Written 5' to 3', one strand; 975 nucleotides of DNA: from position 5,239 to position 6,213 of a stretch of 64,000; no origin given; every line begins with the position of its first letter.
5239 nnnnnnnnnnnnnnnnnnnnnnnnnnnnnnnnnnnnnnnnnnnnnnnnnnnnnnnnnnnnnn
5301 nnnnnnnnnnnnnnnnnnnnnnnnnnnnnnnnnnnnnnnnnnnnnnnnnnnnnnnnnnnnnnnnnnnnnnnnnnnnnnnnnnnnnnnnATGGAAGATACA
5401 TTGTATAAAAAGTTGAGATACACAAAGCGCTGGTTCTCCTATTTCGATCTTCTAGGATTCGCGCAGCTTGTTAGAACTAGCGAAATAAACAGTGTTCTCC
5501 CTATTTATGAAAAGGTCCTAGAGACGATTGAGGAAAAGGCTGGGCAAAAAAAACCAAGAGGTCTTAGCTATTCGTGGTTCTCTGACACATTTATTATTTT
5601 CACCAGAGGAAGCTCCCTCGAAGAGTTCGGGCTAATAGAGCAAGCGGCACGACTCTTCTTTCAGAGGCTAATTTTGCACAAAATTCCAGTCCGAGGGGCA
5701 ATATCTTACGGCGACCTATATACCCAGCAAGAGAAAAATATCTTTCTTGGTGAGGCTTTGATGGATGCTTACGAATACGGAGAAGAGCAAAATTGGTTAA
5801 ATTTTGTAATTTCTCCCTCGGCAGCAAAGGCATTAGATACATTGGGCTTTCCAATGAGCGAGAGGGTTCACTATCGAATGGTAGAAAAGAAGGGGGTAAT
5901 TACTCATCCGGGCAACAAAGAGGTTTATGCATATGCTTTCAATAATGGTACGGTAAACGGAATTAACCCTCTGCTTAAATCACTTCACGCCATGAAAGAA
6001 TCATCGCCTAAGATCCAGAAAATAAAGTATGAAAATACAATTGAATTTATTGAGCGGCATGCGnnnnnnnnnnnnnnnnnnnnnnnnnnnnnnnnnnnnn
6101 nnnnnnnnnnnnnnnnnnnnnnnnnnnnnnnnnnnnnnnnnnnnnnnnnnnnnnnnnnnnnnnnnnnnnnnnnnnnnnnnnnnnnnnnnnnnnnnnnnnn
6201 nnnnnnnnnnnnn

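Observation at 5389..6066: Single-gene cassette encoding an orphan minimal nucleotidyl-cyclase-like palm protein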

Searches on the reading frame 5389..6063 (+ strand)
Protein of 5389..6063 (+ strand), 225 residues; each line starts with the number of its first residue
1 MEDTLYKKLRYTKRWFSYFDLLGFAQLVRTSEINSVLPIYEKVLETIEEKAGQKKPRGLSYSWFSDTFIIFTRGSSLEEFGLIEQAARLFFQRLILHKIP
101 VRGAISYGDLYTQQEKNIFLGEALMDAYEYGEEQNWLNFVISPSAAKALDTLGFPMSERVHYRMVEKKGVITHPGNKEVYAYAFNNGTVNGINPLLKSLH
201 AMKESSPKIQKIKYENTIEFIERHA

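Call 3: search_protein_families(library=pfam, proteins=[window:5389-6063:+], max_evalue=1)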
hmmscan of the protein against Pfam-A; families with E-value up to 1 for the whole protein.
window:5389-6063:+ (225 aa): 0 families

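Call 4: search_protein_families(library=padloc, proteins=[window:5389-6063:+], max_evalue=1)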
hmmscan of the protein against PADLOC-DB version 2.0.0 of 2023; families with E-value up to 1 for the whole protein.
window:5389-6063:+ (225 aa): 0 families

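Call 5: search_protein_families(library=ncbifam, proteins=[window:5389-6063:+], max_evalue=1)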
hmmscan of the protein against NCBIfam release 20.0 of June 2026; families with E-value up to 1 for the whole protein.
window:5389-6063:+ (225 aa): 1 family
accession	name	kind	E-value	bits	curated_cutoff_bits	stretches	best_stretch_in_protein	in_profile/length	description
NF042942.1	SIR2_antiphage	equivalog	0.12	11.4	500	1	125-158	249-282/392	SIR2 family anti-phage-associated protein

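Call 7: find_homologous_proteins(query=window:5389-6063:+, max_evalue=0.001)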
Query window:5389-6063:+ (225 aa): 174 proteins with E <= 0.001 among 344 candidates; the best 120 are listed.
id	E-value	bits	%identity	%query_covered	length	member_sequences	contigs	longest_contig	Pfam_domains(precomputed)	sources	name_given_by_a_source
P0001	3.8e-146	502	100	100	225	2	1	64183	-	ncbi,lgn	ncbi:MAG: hypothetical protein WD397_00680 [Wenzhouxiangellaceae bacterium]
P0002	5.4e-132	456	89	100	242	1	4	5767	-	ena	-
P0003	8.8e-132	455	88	100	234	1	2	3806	-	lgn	-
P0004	1.8e-130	451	89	100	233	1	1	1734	-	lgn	-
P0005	7.1e-129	446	89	100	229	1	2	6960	-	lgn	-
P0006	1.1e-127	442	88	100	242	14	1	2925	-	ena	-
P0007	3.4e-118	411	82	99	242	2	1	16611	-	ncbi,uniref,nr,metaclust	ncbi:hypothetical protein [Methylophaga muralis]|uniref:Guanylate cyclase domain-containing protein 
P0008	3.3e-115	401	78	100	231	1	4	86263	-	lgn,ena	-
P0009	6.4e-111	387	79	96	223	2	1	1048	-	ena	-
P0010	2.7e-108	379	76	100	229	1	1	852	-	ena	-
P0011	6.1e-108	377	74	100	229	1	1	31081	-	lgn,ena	-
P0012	1.5e-106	373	74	100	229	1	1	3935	-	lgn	-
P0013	1.9e-106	373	72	100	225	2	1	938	-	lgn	-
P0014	2.4e-106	372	75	100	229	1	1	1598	-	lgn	-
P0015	7.0e-106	371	75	100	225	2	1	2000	-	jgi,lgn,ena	-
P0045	8.4e-76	272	57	100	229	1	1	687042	-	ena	-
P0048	1.7e-75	271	54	98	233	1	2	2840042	-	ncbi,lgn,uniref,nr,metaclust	ncbi:hypothetical protein [Desulfatitalea tepidiphila]|uniref:hypothetical protein n=1 Tax=Desulfati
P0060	7.6e-73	263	57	96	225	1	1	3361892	-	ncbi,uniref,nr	ncbi:hypothetical protein [Sulfuriferula nivalis]|uniref:Guanylate cyclase domain-containing protein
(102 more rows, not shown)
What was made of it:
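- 5389..6066 (+): Gene for the 225-aa stand-alone cyclase-fold (class III CHD-like) protein. 100% identical to a Wenzhouxiangellaceae MAG hypothetical protein (call 7).
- UniRef labels two members 'Guanylate cyclase domain-containing protein' (call 7).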

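Call 8: search_solved_structures(query=window:5389-6063:+, max_evalue=10, show_alignments=2)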
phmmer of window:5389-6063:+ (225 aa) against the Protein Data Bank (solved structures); distinct sequences matched with E-value up to 10: 4.
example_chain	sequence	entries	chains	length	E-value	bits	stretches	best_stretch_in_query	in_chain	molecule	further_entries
2w7s_A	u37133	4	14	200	0.29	14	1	125-201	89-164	SERINE PROTEASE SPLA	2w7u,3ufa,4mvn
9pf9_H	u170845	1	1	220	0.29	14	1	4-38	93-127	Fab ATX-350-2 heavy chain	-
2m86_B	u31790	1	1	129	0.64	12.9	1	70-168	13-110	E3 ubiquitin-protein ligase Mdm2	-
4v6w_Cg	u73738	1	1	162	1.1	12.1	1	159-208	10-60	60S ribosomal protein L34a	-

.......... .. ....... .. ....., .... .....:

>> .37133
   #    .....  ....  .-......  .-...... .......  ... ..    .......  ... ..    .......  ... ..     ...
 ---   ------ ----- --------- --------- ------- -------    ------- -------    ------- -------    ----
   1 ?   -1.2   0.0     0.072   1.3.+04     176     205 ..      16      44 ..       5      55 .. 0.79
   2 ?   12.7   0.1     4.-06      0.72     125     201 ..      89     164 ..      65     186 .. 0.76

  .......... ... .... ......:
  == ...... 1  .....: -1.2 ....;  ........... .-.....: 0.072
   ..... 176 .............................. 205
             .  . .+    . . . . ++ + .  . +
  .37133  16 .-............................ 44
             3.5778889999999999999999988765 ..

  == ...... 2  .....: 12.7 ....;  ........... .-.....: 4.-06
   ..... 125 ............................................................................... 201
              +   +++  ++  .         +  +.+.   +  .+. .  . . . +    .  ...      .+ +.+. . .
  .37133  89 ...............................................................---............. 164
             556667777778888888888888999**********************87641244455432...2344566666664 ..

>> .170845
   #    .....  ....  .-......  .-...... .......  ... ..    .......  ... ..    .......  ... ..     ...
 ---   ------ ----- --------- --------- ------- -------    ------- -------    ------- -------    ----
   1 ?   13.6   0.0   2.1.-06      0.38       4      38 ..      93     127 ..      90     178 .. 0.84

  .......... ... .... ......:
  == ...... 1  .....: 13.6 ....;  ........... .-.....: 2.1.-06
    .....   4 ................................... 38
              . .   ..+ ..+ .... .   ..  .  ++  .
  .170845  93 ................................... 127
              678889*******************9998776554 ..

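Call 11: search_solved_structures(query=A1, max_evalue=10, show_alignments=4)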
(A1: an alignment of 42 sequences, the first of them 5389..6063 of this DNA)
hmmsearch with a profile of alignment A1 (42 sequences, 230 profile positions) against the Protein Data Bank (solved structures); distinct sequences matched with E-value up to 10: 1.
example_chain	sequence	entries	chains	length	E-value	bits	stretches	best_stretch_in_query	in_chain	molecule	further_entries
9pf9_H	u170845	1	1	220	0.68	12.5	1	8-31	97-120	Fab ATX-350-2 heavy chain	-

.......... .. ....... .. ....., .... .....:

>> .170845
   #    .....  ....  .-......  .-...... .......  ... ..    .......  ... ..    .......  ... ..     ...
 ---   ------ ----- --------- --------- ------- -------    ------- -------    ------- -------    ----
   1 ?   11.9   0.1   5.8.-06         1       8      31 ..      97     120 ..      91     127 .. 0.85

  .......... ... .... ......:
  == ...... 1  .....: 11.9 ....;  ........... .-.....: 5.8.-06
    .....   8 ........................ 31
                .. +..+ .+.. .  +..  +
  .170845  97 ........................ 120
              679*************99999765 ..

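Call 14: find_related_loci(query=A1, collection=genome_contigs, flank=6000)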
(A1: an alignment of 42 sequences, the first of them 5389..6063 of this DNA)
Query A1 (225 aa) in genome_contigs; peptide patterns used: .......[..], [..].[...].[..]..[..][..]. (x = any residue, [..] = any of these).
74 stretches matched a pattern; 38 encode a relative of the query (tblastn E <= 1e-3); 38 distinct loci.
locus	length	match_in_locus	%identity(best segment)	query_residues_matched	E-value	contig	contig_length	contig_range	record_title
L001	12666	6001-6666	81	1-222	3e-124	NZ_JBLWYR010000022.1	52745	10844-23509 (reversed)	MAG: Methylophaga sp. isolate EC01-02 C01.027.metabat.3RE.5K@22, whole genome shotgun sequence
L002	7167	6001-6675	80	1-225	7e-125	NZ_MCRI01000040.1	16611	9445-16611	Methylophaga muralis strain Bur 1 A9E74_contig000040, whole genome shotgun sequence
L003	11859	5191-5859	58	2-224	2e-83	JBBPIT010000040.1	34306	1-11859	MAG: Pseudomonadota bacterium isolate BPF1-28-30_bin_3 NODE_184_length_34306_cov_17.635368, whole genome shotgun sequenc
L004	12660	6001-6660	53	6-225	3e-78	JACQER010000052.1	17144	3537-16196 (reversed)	MAG: Gammaproteobacteria bacterium isolate NC_groundwater_1026_Pr1_S-0.65um_62_16 Montesol18_Sp65_coassembly_scaffold_37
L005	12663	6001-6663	51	1-221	8e-77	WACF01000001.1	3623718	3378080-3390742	Proteobacteria bacterium 005FR1 AFADKFBB_1, whole genome shotgun sequence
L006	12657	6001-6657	54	7-225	2e-76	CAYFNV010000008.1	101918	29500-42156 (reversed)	MAG TPA_asm: uncultured Nitrospina sp. isolate ERP019367_co1_61 genome assembly, contig: NODE_267_length_101918_cov_28.2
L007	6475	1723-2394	49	1-224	9e-76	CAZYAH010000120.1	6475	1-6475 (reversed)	MAG TPA_asm: uncultured Alicyclobacillaceae bacterium isolate SRP136066_co1_262 genome assembly, contig: NODE_19454_leng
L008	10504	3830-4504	50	1-225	2e-75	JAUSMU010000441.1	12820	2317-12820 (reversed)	MAG: Gammaproteobacteria bacterium isolate E19_maxbin.088_sub E19_k141_651570, whole genome shotgun sequence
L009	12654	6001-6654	51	8-225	6e-74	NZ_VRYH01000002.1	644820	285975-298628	Aidingimonas lacisalsi strain XHU 5135 Scaffold2, whole genome shotgun sequence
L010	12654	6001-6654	51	7-224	3e-72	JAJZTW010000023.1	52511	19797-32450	MAG: Proteobacteria bacterium isolate SKS3.bin93 NODE_887_length_52511_cov_4.977875, whole genome shotgun sequence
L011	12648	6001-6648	52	8-224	4e-72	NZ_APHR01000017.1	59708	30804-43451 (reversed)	Methylophaga lonarensis MPL Contig17, whole genome shotgun sequence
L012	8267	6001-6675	44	1-225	5e-71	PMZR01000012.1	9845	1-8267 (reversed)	MAG: Acidobacteria bacterium isolate fen_186 73.20110800_E3D.77_contig_62737, whole genome shotgun sequence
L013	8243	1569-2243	45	1-225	5e-69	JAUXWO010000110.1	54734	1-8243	MAG: Vicinamibacterales bacterium isolate C15_maxbin.114_sub C15_k141_160264, whole genome shotgun sequence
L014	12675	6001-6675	47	1-225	3e-68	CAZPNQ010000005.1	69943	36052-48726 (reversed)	MAG TPA_asm: uncultured Nitrospira sp. isolate SRP302895_co1_110 genome assembly, contig: NODE_693_length_69943_cov_8.91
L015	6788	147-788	49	1-214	2e-67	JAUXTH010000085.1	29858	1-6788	MAG: Methylobacter sp. isolate C13_maxbin.026_sub C13_k141_214423, whole genome shotgun sequence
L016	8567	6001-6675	45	1-225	6e-67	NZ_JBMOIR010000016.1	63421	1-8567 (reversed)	MAG: Aquabacterium sp. isolate Deming_bin.455 contig700, whole genome shotgun sequence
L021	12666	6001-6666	43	1-222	8e-62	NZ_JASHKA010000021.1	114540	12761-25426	Roseibium sp. MMSF_3544 NODE_21_length_114540_cov_24.474363, whole genome shotgun sequence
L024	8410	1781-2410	39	15-223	2e-43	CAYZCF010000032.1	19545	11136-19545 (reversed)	MAG TPA_asm: uncultured Chlorobiaceae bacterium isolate binchicken_co66_179 genome assembly, contig: NODE_4456_length_19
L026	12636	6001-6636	37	11-222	3e-43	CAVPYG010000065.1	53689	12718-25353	MAG: uncultured Acidobacteriaceae bacterium isolate MFD01828.bin.2.9 genome assembly, contig: contig_65303, whole genome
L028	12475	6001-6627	37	14-221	3e-39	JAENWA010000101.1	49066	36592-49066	MAG: Desulfuromonadales bacterium isolate 3_4_m_bin4 c_000003328312, whole genome shotgun sequence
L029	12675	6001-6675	36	3-225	2e-37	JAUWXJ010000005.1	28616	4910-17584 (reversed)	MAG: Desulfobacterales bacterium isolate CSMAG_2681 CSMAG_2681_k141_1753333_length_28616_cov_8.4690, whole genome shotgu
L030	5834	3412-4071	37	13-222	8e-37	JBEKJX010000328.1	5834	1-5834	MAG: Smithella sp. isolate SPRUCE 333 SPRUCE_333_328, whole genome shotgun sequence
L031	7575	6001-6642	36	14-224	1e-36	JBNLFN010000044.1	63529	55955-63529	MAG: Desulfobacteraceae bacterium isolate C1.bin.41.orig k141_1792882, whole genome shotgun sequence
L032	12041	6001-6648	33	7-221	5e-36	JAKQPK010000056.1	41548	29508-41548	MAG: Candidatus Omnitrophota bacterium isolate USMO_maxbin.079 k141_1242533, whole genome shotgun sequence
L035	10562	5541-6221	31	11-222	3e-27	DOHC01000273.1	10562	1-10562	MAG TPA_asm: Nitrospiraceae bacterium isolate UBA8922 contig_63312, whole genome shotgun sequence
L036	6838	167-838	29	15-222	1e-23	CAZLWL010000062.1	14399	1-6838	MAG TPA_asm: uncultured Pirellulales bacterium isolate SRP068000_co1_351 genome assembly, contig: NODE_6858_length_14399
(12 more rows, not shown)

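Call 19: predict_structure(alignment_id=A1)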
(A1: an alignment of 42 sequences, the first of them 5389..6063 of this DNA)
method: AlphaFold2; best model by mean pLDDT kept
length: 225 residues; sequences in the alignment: 42
mean_pLDDT: 88.7   pTM: 0.86
mean pLDDT of the five models: 88.7, 87.1, 86.5, 86.2, 85.5
residues with pLDDT >= 90: 144; 70-90: 63; 50-70: 12; < 50: 6
segments of 3 or more residues with pLDDT < 50: 53-56
pLDDT, mean of each block of 10 residues (from residue 1): 59 96 90 84 73 59 90 93 91 93 98 88 97 97 98 93 94 93 83 91 94 96 89
secondary structure, 60 per line:
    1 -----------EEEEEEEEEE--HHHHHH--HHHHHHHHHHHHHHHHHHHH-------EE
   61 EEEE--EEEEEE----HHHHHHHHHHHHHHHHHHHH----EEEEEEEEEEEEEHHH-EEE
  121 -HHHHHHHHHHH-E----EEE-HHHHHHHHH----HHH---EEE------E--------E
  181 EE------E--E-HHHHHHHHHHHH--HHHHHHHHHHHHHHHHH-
elements in order: E12-21 H24-29 H32-51 E59-64 E67-72 H77-96 E101-113 E118-120 H122-132 E139-141 H143-151 E162-164 E180-182 H194-205 H208-224
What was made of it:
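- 5389..6066 (+): AF2 pLDDT 88.7, pTM 0.86 (call 19).
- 5575..5601 (+): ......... (residues 63-71). S65-D66 lie in the β2-β3 hairpin; D66 is the predicted second metal-binding Asp. Strands 59-64 and 67-72 in the model (call 19).
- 5689..5721 (+): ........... (residues 101-111). R102-G103 lie at the start of β4; R102 is the predicted triphosphate-binding Arg, matching the RxGxHxG motif of cyclases. Strand 101-113 in the model (call 19).
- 5749..5784 (+): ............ (residues 121-132), helix α4. This is the position of the cyclase GxxVNxAxR motif, but the Asn (G+4) and Arg (G+8) are replaced by Met and Glu. Helix 122-132 (call 19).
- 6025..6030 (+): K213-Y214 in the family-specific C-terminal helix pair (KYxNT motif). 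Helices 194-205 and 208-224, which have no counterpart in the canonical domain (call 19).
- Checked: The predicted secondary structure puts D20 at the end of β1, S65-D66 in the β2-β3 hairpin and R102-G103 at the start of β4 (call 19).
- AF2 model pLDDT 88.7 (call 19). The order of secondary-structure elements matches the canonical domain (call 19).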

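Call 21: fold_search(model_id=the predicted structure, library=pdb)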
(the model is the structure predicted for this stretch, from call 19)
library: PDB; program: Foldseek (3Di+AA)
matches with E <= 10: 975; with E <= 0.001: 63
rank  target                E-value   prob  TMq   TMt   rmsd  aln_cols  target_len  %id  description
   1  2bw7_B                2.2e-06  1.00  0.47  0.53   5.9       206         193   12  A novel mechanism for adenylyl cyclase inhibition from the crystal structure of its complex with catechol estrogen (released 2005-07-20)
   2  2w01_C                5.0e-06  1.00  0.48  0.53   5.8       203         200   19  Crystal structure of the guanylyl cyclase Cya2 (released 2008-09-30)
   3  1azs_B                7.2e-06  1.00  0.48  0.55   6.8       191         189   14  COMPLEX OF GS-ALPHA WITH THE CATALYTIC DOMAINS OF MAMMALIAN ADENYLYL CYCLASE (released 1998-02-25)
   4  1wc4_A                1.1e-05  1.00  0.51  0.57   5.3       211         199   14  Soluble adenylyl cyclase CyaC from S. platensis in complex with alpha, beta-methylene-ATP and Europium (released 2004-12-20)
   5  1cul_B                1.2e-05  1.00  0.48  0.55   6.6       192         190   16  COMPLEX OF GS-ALPHA WITH THE CATALYTIC DOMAINS OF MAMMALIAN ADENYLYL CYCLASE: COMPLEX WITH 2',5'-DIDEOXY-ADENOSINE 3'- (released 2001-01-10)
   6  1y11                  2.1e-05  1.00  0.50  0.33   5.3       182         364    9  Mycobacterial adenylyl cyclase Rv1264, holoenzyme, active state (released 2005-05-24)
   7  9f1x                  3.2e-05  1.00  0.50  0.35   8.3       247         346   11  SSX room temperature structure of Oscillatoria acuminata adenylyate cyclase. (released 2025-02-26)
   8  4yut_A                3.4e-05  1.00  0.56  0.39   6.9       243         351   11  Crystal structure of photoactivated adenylyl cyclase of a cyanobacteriaOscillatoria acuminata in orthorhombic form (released 2016-06-01)
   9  8hbe_A                3.6e-05  1.00  0.52  0.24   4.0       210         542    8  Structure of human soluble guanylate cyclase in the inactive state at 3.1 angstrom (released 2023-04-19)
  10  6jt0_B                4.9e-05  1.00  0.52  0.23   5.0       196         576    8  Structure of human soluble guanylate cyclase in the unliganded state (released 2019-08-28)
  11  9f1y                  4.9e-05  1.00  0.50  0.35   7.6       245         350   10  Crystal structure of Oscillatoria acuminata adenylyate cyclase at 100K (released 2025-02-26)
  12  1wc6_A                4.9e-05  1.00  0.45  0.51   6.2       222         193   16  Soluble adenylyl cyclase CyaC from S. platensis in complex with Rp- ATPalphaS in presence of bicarbonate (released 2004-12-20)
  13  5o5k_A                5.2e-05  1.00  0.47  0.49   6.2       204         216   11  X-ray structure of a bacterial adenylyl cyclase soluble domain (released 2017-11-01)
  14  9f1w                  5.2e-05  1.00  0.50  0.35   8.3       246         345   11  SFX room temperature structure of Oscillatoria acuminata adenylyate cyclase. (released 2025-02-26)
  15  5d0g_A                5.5e-05  1.00  0.49  0.66   4.9       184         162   14  Crystal structure of triple mutant (KDA to EGY) of adenylyl cyclase Ma1120 from Mycobacterium avium in complex with GT (released 2016-08-10)
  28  8hbf_B                1.1e-04  1.00  0.51  0.23   5.6       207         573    9  Structure of human soluble guanylate cyclase in the NO+Rio state at 3.1 angstrom (released 2023-04-19)
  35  8hbh_B                1.4e-04  1.00  0.53  0.24   5.3       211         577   10  Structure of human soluble guanylate cyclase in the NO-activated state at 3.1 angstrom (released 2023-04-19)
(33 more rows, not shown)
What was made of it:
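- Foldseek against the PDB: top 50 all class III AC/GC, best E = 2e-6, TM about 0.5 (call 21). Minimal single-domain class III cyclases exist, such as Ma1120, which is among the structural hits (call 21).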

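Call 27: fold_search(model_id=the predicted structure, library=viral)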
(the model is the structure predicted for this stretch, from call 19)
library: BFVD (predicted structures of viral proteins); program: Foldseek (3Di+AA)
matches with E <= 10: 590; with E <= 0.001: 2
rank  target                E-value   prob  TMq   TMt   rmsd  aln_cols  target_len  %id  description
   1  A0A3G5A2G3            1.5e-05  1.00  0.49  0.29   5.5       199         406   15  Response regulator [Harvfovirus sp.]
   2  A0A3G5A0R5            7.1e-04  1.00  0.52  0.26   4.6       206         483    8  Guanylate cyclase domain-containing protein [Faunusvirus sp.]
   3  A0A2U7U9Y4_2          7.8e-03  1.00  0.44  0.11   5.1       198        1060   10  Serine/threonine protein kinase [Pandoravirus quercus]
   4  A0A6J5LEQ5            9.9e-03  0.96  0.29  0.20   5.9       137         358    9  Diguanylate cyclase AdrA [uncultured Caudovirales phage]
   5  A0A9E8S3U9            1.4e-02  0.96  0.30  0.41   8.2       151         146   12  (no name in the UniProt tables at hand)
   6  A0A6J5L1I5            1.7e-02  0.47  0.30  0.20  22.7       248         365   16  Uncharacterized protein [uncultured Caudovirales phage]
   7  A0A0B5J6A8            2.4e-02  0.99  0.43  0.12   8.4       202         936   10  Serine/threonine kinase motif-containing protein [Pandoravirus inopinatum]
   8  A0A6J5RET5            2.6e-02  0.54  0.25  0.36  18.6       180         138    9  Uncharacterized protein [uncultured Caudovirales phage]
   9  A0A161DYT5            3.5e-02  0.66  0.26  0.37   9.2       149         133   17  E4 ORF3 [Bat mastadenovirus WIV11]
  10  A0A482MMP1            4.4e-02  0.75  0.23  0.43   6.9       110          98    8  Uncharacterized protein [Burkholderia phage BcepSauron]
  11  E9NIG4                5.6e-02  0.54  0.22  0.43   8.6       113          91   12  Uncharacterized protein [Enterobacter phage EcP1]
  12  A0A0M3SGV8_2          6.0e-02  0.63  0.40  0.11  16.9       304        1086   10  (no name in the UniProt tables at hand)
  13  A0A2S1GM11            7.2e-02  0.82  0.25  0.50   9.8       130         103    8  Uncharacterized protein [Erwinia phage Cronus]
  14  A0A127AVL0            7.6e-02  0.28  0.21  0.34   8.8       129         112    8  Uncharacterized protein [Xanthomonas phage f30-Xaj]
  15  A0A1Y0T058            7.6e-02  0.28  0.22  0.33   8.7       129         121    5  Uncharacterized protein [Pseudomonas phage Noxifer]
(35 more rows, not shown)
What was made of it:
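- On GGDEF diguanylate cyclase (PF00990): The best GGDEF-like structural hit in BFVD has TM 0.29 (call 27).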

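Call 29: search_protein_representatives(alignment_id=A1)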
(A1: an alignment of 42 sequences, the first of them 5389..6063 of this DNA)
Query: 42 sequences, 230 profile positions. Proteins with E-value up to 0.001 (for the whole library): 5880; up to 1e-10: 1655; up to 1e-30: 211. The best 150 are listed.
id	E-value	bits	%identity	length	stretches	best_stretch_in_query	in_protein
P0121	4.8e-93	327.2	-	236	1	6-227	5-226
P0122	2.4e-87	308.5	-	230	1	4-225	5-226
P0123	1.5e-85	302.6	-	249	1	1-188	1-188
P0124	3.1e-80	285.2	-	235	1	5-224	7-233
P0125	1.1e-73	263.9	-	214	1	5-221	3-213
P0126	4.6e-73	261.8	-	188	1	8-181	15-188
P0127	9.8e-72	257.4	-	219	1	6-223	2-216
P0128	7.1e-71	254.6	-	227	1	6-223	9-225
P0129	1.6e-69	250.2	-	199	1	58-205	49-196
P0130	2.7e-69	249.4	-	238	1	6-227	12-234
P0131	7.8e-69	248.0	-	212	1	4-190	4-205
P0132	1.6e-66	240.3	-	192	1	34-223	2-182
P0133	1.3e-63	230.9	-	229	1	9-226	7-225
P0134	4.2e-59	216.1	-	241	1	10-225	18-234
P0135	2.7e-58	213.5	-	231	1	5-222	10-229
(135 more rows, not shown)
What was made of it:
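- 5,880 clusters with E<=1e-3 (call 29).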
